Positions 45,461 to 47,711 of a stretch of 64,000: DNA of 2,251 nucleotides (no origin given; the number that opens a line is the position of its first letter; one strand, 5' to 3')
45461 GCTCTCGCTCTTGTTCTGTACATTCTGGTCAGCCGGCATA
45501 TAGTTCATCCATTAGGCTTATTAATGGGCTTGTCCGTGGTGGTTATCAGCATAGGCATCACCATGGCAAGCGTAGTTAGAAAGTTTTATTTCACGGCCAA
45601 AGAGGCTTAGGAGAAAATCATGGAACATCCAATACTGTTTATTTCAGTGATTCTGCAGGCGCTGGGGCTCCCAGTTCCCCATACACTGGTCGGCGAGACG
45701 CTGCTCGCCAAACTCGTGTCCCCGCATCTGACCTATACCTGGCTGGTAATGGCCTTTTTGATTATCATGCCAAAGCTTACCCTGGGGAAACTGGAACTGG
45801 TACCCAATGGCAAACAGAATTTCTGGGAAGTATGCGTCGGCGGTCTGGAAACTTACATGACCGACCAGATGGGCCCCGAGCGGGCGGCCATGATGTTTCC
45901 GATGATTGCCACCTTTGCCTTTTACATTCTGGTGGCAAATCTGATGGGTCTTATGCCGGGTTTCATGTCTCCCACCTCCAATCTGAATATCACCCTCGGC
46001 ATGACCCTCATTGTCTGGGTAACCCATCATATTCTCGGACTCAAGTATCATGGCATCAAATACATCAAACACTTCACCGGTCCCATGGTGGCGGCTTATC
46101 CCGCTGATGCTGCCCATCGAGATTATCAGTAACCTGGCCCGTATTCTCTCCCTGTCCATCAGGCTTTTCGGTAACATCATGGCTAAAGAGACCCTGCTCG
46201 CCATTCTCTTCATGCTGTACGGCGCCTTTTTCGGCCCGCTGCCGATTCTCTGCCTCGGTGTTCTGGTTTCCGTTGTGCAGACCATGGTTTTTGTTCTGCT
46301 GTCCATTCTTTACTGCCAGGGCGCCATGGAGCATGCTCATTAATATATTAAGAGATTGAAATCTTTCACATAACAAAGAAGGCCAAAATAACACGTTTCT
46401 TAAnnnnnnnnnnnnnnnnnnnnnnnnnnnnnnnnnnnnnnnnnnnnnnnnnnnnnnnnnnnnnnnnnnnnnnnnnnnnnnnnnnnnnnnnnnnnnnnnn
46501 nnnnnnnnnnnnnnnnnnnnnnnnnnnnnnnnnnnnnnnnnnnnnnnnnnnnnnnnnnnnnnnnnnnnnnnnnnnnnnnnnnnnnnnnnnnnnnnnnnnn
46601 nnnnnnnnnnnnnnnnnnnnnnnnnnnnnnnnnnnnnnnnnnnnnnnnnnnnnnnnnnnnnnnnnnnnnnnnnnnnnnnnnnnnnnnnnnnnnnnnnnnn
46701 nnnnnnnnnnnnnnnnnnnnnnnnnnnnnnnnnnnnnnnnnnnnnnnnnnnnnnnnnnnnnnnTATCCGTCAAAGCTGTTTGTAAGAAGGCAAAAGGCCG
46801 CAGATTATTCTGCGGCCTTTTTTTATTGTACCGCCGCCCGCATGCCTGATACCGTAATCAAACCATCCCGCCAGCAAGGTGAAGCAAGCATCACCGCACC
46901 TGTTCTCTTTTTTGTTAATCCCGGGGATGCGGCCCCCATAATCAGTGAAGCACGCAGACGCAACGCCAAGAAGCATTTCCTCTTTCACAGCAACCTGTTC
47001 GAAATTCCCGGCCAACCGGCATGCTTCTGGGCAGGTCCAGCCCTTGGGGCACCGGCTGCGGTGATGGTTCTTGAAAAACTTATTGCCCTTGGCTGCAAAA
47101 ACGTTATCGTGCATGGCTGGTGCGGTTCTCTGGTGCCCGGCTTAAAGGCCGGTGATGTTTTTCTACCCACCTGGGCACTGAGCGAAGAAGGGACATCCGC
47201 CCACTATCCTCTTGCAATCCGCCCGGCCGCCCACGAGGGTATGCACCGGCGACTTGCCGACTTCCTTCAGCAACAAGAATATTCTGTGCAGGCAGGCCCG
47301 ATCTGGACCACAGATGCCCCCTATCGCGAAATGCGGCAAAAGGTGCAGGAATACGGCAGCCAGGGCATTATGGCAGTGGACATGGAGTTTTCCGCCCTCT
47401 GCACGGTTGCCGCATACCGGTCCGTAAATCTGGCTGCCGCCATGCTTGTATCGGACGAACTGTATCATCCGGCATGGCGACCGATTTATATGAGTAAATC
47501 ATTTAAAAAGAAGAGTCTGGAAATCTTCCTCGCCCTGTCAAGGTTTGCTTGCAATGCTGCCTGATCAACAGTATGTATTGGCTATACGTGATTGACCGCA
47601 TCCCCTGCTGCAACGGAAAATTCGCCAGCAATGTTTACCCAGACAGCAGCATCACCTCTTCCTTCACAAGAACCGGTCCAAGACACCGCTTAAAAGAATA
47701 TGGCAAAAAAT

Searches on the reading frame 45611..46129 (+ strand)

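Call 20: search_protein_families(library=pfam, max_evalue=0.001, proteins=[window:45611-46129:+])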
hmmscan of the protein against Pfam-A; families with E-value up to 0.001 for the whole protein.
window:45611-46129:+ (173 aa): 1 family
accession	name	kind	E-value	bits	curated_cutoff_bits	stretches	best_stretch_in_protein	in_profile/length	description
PF00119.25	ATP-synt_A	-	3.2e-27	96.2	33.9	1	41-159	2-123/217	ATP synthase A chain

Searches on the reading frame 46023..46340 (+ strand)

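Call 20: search_protein_families(library=pfam, max_evalue=0.001, proteins=[window:46023-46340:+])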
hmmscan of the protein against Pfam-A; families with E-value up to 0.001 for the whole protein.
window:46023-46340:+ (106 aa): 1 family
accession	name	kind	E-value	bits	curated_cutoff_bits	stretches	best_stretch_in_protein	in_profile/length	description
PF00119.25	ATP-synt_A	-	1.5e-20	74.5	33.9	1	18-98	123-216/217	ATP synthase A chain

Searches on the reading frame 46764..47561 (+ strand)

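Call 44: search_protein_families(library=pfam, max_evalue=0.001, proteins=[window:46764-47561:+])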
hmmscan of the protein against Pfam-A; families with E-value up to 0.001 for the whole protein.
window:46764-47561:+ (266 aa): 1 family
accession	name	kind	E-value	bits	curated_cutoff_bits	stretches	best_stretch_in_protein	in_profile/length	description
PF01048.26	PNP_UDP_1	-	7.4e-30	104.5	25.1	1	88-233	45-200/233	Phosphorylase superfamily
